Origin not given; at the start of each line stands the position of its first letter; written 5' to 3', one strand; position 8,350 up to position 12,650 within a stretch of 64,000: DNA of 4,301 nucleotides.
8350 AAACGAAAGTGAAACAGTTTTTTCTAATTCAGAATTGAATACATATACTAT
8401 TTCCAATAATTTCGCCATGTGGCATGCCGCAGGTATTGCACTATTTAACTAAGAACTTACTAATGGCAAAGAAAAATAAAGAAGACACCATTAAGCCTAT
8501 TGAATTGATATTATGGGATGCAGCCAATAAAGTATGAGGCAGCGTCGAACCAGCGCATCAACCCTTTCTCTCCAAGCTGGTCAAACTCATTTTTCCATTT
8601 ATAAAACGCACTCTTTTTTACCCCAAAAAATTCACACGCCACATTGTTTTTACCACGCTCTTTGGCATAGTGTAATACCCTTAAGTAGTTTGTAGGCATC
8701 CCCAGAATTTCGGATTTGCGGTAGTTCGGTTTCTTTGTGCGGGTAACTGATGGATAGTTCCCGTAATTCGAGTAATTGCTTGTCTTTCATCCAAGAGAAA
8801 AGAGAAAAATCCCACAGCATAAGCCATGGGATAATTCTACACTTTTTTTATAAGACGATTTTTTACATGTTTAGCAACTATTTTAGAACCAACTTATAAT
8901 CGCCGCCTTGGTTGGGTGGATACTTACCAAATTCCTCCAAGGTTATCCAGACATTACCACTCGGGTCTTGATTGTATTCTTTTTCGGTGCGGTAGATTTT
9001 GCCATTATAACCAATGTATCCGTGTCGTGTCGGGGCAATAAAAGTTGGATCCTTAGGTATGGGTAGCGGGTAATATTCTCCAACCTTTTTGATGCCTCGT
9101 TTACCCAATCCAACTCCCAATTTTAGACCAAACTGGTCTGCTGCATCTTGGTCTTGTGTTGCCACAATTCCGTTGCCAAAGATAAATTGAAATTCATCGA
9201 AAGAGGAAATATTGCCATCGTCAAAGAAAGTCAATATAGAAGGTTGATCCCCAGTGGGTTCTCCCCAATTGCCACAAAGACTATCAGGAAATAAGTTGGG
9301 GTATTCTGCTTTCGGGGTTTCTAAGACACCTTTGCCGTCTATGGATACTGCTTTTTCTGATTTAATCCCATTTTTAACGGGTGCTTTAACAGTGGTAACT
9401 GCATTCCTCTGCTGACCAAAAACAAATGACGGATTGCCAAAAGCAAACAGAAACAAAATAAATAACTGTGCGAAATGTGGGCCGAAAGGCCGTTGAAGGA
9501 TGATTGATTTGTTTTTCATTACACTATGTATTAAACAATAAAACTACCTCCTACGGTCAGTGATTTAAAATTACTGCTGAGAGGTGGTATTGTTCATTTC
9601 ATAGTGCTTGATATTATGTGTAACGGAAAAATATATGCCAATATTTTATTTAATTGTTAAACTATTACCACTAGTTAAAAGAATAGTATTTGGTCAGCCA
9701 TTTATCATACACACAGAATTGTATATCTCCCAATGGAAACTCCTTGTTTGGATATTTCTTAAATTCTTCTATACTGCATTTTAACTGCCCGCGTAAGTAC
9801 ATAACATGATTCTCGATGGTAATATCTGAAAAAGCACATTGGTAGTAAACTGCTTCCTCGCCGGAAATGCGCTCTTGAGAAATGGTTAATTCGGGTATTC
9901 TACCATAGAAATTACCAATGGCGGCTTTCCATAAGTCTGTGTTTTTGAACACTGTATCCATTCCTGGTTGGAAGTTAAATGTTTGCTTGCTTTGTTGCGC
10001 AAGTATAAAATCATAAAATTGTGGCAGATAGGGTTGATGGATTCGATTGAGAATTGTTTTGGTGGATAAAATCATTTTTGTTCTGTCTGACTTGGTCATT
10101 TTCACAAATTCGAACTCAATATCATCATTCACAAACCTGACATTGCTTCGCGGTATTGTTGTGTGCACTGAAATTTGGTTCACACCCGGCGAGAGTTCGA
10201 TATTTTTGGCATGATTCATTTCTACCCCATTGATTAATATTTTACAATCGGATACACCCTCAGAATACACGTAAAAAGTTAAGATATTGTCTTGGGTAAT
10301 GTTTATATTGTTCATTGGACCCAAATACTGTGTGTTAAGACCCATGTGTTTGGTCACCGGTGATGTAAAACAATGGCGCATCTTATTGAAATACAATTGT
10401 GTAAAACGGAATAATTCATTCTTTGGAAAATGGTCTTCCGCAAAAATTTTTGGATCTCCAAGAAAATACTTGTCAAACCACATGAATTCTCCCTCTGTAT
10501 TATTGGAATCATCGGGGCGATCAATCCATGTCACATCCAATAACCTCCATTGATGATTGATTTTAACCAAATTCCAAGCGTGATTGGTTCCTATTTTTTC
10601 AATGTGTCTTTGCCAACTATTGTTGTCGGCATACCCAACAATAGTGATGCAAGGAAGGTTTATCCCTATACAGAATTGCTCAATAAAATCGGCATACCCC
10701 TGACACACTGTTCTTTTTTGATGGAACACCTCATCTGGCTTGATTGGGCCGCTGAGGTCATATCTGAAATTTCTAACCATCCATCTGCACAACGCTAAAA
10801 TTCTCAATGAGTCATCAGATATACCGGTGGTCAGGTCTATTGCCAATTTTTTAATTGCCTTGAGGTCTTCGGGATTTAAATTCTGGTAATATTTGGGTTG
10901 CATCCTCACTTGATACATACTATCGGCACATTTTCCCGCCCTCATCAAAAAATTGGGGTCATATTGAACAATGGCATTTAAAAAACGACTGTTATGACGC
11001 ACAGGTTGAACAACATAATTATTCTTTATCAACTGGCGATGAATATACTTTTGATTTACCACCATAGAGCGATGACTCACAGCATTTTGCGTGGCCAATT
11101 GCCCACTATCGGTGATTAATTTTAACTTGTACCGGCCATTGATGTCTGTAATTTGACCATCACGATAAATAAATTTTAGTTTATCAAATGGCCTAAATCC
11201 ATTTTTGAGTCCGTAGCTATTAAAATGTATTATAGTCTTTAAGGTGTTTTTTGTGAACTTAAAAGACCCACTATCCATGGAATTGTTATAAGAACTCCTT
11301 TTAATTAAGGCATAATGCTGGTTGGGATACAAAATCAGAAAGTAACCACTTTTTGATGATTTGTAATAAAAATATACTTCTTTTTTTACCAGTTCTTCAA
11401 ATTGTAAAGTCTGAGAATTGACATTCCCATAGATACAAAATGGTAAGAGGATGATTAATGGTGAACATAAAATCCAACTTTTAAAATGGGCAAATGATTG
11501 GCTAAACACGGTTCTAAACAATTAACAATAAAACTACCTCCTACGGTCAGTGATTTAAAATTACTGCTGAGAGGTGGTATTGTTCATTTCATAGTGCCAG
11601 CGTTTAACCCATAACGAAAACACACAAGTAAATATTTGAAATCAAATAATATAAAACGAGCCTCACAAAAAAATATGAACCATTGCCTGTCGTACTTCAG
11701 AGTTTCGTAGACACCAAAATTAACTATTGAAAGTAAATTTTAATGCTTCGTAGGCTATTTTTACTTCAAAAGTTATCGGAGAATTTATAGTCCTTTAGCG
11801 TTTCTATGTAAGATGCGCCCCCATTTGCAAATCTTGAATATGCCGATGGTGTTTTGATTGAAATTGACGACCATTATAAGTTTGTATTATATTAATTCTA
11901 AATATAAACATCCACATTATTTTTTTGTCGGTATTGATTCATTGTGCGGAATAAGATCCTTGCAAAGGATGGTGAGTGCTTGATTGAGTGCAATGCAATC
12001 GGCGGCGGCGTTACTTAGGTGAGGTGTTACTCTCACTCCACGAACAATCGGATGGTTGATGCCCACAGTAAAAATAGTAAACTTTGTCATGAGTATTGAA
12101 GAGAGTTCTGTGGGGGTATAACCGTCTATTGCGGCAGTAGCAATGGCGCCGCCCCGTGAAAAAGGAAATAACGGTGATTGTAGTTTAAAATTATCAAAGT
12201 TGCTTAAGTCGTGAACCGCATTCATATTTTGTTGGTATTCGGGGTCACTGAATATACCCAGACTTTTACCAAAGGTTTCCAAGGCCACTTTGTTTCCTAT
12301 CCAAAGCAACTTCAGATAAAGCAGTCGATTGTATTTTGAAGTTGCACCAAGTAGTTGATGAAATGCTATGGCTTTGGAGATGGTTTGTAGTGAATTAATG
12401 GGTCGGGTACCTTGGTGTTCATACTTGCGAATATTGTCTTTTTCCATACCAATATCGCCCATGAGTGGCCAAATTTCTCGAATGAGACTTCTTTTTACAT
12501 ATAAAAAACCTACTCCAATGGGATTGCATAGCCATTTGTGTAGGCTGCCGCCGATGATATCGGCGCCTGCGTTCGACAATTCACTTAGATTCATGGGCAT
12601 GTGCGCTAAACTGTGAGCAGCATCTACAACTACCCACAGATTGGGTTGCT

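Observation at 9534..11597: Perfect 74-bp direct repeats at the 5' ends of two secreted-protein genes, one a transglutaminase-like protease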

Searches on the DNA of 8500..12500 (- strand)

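Call 5: search_rna_families(source=window, start=8500, end=12500, threshold=evalue, max_evalue=10, show_alignments=3)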
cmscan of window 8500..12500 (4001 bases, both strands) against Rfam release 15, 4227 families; matches with E-value up to 10: 5.
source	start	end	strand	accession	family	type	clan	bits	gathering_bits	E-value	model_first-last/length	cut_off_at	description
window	11370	11448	-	RF00482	snoF1_F2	Gene; snRNA; snoRNA; HACA-box;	-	28.3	60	0.014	1-140/140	no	Small nucleolar RNA F1/F2/snoR5a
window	9493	9563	+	RF00145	snoZ105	Gene; snRNA; snoRNA; CD-box;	-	19.6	45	7.7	1-72/72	no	Small nucleolar RNA Z105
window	8781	8857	-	RF03962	mir-958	Gene; miRNA;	-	19.1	78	1.7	1-92/92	no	mir-958 microRNA precursor family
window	8803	8838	-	RF03651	mir-2070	Gene; miRNA;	-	17.2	95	6.7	1-71/71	no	mir-2070 microRNA precursor family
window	8801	8840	+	RF01880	Xist_exon1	Gene; lncRNA;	-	12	50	8.5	1-85/85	no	X-chromosome inactivation gene exon 1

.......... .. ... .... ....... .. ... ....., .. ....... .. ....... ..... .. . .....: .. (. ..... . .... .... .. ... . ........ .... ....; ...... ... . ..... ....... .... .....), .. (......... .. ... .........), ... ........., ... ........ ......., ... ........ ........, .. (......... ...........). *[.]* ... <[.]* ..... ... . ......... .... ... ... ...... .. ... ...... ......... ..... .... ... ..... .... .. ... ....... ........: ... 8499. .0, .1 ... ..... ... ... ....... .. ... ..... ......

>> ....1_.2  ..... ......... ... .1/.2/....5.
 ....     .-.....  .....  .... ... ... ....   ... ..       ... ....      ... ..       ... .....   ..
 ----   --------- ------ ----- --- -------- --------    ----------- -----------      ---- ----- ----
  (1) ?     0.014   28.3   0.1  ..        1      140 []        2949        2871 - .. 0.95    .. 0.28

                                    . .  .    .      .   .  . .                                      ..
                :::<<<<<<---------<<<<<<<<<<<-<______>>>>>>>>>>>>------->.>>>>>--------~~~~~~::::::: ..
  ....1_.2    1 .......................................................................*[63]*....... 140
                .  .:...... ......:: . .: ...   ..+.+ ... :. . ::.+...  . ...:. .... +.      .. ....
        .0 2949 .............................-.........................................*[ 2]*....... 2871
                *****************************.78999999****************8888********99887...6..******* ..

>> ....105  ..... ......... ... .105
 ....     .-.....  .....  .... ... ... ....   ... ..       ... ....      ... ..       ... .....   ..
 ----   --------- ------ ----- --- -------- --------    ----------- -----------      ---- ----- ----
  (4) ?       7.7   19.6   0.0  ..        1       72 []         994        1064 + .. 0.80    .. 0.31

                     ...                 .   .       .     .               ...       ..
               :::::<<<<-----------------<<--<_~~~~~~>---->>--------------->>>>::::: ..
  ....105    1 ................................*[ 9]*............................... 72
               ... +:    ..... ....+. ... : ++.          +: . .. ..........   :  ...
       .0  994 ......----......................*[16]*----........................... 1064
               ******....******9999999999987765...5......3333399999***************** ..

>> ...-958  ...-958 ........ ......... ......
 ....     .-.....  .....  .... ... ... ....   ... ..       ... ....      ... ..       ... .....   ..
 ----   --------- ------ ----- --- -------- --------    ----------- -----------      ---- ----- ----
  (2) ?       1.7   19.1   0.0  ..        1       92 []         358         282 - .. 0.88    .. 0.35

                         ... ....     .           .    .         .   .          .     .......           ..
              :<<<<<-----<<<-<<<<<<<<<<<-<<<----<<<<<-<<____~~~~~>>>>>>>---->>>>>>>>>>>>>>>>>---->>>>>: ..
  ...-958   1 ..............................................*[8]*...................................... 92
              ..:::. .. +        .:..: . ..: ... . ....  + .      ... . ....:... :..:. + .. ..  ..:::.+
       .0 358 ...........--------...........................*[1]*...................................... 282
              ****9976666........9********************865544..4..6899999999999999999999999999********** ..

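Call 39: search_rna_families(source=window, start=9490, end=9680, threshold=evalue, max_evalue=10)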
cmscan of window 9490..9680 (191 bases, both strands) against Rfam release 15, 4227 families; matches with E-value up to 10: 6.
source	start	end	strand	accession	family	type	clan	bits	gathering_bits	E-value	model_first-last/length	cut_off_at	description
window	9523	9606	+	RF03579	mir-2058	Gene; miRNA;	-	23.5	90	0.018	1-72/72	no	mir-2058 microRNA precursor family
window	9493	9563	+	RF00145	snoZ105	Gene; snRNA; snoRNA; CD-box;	-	19.6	45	0.37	1-72/72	no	Small nucleolar RNA Z105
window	9592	9654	+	RF04319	BTncRNA_FopS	Gene; sRNA;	-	16.7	56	2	1-71/71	no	Bacteroidetes FopS (family of paralogous sRNAs)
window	9554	9616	+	RF00529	snoMe28S-Am2589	Gene; snRNA; snoRNA; CD-box;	-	16.3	37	4.9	1-109/109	no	Small nucleolar RNA Me28S-Am2589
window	9536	9641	-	RF00077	SraB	Gene; sRNA;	-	14.4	130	0.9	1-169/169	no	SraB RNA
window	9525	9599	-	RF04344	Plastid-psbA-3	Cis-reg;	CL00153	14.1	48.4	5.7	1-57/57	no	Plastid-psbA-3 3UTR RNA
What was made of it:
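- On Rfam-described RNA family: No relevant hit appears at E up to 10 on 4 kb or on 191 nt (calls 5, 39).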

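Call 53: build_rna_model(alignment_id=A1, structure=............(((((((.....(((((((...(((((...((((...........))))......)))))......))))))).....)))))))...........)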
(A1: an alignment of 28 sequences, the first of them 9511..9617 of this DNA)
Model R1 built from alignment A1 (28 sequences, 108 columns); structure: as given.
model positions 107; base pairs 23; branch points 0; effective number of sequences 1.32; information 0.59 bits per position. Calibrated on 0.2 Mb of random sequence (short: E-values are rough).
structure used (alignment columns):
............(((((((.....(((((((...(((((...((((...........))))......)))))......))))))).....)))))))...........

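Call 54: search_with_rna_model(model_id=R1, sources=[window, L002, L003, L004, L005, L009, L010, L012, L014, L017, L019, L021, L022, L023, L024, L025, L026, L027, L029, L030, L031, L032, L033, L035, L038, L041, L042, L043, L047, L048, L013, L015, L016, L020, L028, L034, L039, L040, L044, L045], max_evalue=1)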
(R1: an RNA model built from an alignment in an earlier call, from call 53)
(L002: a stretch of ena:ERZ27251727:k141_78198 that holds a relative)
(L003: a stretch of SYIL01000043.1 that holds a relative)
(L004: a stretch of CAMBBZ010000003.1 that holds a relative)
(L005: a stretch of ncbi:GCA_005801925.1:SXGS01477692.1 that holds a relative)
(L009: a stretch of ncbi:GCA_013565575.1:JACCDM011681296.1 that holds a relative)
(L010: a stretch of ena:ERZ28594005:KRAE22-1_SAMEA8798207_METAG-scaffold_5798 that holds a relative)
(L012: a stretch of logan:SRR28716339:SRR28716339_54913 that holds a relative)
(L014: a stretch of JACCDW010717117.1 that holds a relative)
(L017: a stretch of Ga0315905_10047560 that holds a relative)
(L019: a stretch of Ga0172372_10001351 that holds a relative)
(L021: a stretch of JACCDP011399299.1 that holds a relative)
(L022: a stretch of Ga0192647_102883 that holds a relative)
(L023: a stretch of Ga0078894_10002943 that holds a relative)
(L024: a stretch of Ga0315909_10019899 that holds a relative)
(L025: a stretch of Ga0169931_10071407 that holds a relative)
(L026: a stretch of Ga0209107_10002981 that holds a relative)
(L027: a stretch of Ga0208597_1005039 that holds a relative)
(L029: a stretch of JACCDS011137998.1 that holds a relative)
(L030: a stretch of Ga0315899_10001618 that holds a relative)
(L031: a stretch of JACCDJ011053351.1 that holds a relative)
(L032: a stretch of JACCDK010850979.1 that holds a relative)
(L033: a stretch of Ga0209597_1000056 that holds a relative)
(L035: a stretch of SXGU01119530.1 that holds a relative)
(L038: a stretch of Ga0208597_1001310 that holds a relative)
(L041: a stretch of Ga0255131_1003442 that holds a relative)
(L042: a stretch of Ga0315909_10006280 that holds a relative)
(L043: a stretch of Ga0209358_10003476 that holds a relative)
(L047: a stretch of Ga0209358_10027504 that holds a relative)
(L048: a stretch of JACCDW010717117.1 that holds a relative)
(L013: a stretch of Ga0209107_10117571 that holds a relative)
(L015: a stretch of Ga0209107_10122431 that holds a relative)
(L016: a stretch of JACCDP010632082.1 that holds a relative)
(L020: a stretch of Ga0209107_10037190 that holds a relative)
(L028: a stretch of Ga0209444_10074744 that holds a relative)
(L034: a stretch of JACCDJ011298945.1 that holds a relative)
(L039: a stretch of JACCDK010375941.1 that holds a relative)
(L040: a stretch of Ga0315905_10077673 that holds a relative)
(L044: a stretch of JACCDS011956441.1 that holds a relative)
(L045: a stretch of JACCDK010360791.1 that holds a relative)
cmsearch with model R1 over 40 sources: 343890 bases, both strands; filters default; matches with E-value up to 1: 54.
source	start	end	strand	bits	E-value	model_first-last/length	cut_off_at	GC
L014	2280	2386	-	131.6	2.3e-25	1-107/107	no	0.33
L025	449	555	-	130.6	3.9e-25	1-107/107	no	0.34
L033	5484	5590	-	130.5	4e-25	1-107/107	no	0.31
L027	36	142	+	129.7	5.9e-25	1-107/107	no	0.32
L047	1677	1783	+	129.7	5.9e-25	1-107/107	no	0.32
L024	2335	2441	+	129.4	7e-25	1-107/107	no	0.33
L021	6778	6884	+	128.8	9.5e-25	1-107/107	no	0.33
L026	5674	5780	-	128.3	1.2e-24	1-107/107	no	0.31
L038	4115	4221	+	128.3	1.2e-24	1-107/107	no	0.31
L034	65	171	-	128.3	1.2e-24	1-107/107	no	0.35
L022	1691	1797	+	128.2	1.3e-24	1-107/107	no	0.32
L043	2845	2951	+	128.2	1.3e-24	1-107/107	no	0.32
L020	2672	2778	+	127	2.4e-24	1-107/107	no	0.32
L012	2431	2537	+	126.7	2.8e-24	1-107/107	no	0.35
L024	5347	5453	+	125.9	4.2e-24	1-107/107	no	0.31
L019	5514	5620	+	124.4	9e-24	1-107/107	no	0.32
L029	3675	3780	-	123.6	1.3e-23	1-107/107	no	0.32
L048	2078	2184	-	123.6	1.3e-23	1-107/107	no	0.33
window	9511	9617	-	122.2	2.6e-23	1-107/107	no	0.31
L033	9206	9312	+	120.8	5.6e-23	1-107/107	no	0.29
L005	9903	10009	+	119.5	1e-22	1-107/107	no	0.35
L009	5904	6009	+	118.1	2.2e-22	1-107/107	no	0.36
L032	6855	6960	+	118.1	2.2e-22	1-107/107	no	0.36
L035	11075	11180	+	112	4.7e-21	1-107/107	no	0.36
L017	2804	2909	-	111.9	5.1e-21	1-107/107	no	0.36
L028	522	627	-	108.6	2.6e-20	1-107/107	no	0.34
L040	3071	3176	-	108.6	2.6e-20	1-107/107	no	0.34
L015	1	97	-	106.8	6.5e-20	1-97/107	3'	0.32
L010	5904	6009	+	106.3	8.5e-20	1-107/107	no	0.36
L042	10446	10551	-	106.3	8.5e-20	1-107/107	no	0.36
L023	10206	10311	-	104.4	2.2e-19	1-107/107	no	0.36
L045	2379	2484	-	104.4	2.2e-19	1-107/107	no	0.36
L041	1906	2011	-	103.1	4.3e-19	1-107/107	no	0.36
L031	2419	2523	+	102.8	4.9e-19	1-107/107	no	0.33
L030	747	852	-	102.2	6.8e-19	1-107/107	no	0.36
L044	3032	3118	-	94.4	3.5e-17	22-107/107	5'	0.33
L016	1900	1989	+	92.4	9.8e-17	1-90/107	3'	0.34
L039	1311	1397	+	78.5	1.1e-13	1-87/107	3'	0.38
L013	1328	1400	+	72.9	1.9e-12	1-73/107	3'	0.36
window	9511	9617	+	25.9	0.042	1-107/107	no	0.31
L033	5484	5593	+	25.3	0.056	1-107/107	no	0.31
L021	6775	6884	-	25.2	0.059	1-107/107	no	0.33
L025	449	558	+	23.4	0.15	1-107/107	no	0.33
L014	2280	2386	+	23.2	0.16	1-107/107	no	0.33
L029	3675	3780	+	22.4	0.24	1-107/107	no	0.32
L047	1674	1783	-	22.3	0.26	1-107/107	no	0.32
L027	33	142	-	22.3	0.26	1-107/107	no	0.32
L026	5674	5780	+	21.7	0.34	1-107/107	no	0.31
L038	4115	4221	-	21.7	0.34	1-107/107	no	0.31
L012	2428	2537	-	21.6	0.37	1-107/107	no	0.35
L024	2332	2441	-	21.2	0.44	1-107/107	no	0.33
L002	6645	6726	-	20.7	0.58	1-107/107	no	0.28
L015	2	88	+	20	0.84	12-98/107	no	0.33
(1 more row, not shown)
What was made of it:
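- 11524..11597 (-): Repeat copy 2 (74 nt). It is the central part of a 3'-truncated or divergent leader in front of the transglutaminase-like gene. The covariance model scores it 82.8 bits, against 122.2 for copy 1 (call 54).
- The element is strongly directional: 120-130 bits on the coding strand against about 25 bits on the other (call 54).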

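Call 78: search_dna_similar(query=window:9511-9660:-, collection=plasmids, mode=distant, max_evalue=0.01)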
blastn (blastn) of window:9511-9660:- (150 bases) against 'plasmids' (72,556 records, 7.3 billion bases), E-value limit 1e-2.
No match.
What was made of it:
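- Tried and rejected: A blastn of the leader against plasmids gave no match (call 78).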

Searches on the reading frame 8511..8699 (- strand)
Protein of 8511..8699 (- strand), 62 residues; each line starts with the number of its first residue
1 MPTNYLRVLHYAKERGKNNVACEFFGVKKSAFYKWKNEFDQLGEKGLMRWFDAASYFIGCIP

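Call 66: search_protein_families(library=pfam, proteins=[window:8511-8699:-], max_evalue=0.01)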
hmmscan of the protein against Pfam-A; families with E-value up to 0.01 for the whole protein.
window:8511-8699:- (62 aa): 3 families
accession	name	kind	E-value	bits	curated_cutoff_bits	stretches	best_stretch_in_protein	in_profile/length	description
PF13551.12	HTH_29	-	2.6e-05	24.7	28.1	1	8-49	5-46/64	Winged helix-turn helix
PF13518.12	HTH_28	-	3e-05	24.4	25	1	7-47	4-44/52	Helix-turn-helix domain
PF13384.12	HTH_23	-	0.0012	19.1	24.6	1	7-47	9-49/50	Homeodomain-like domain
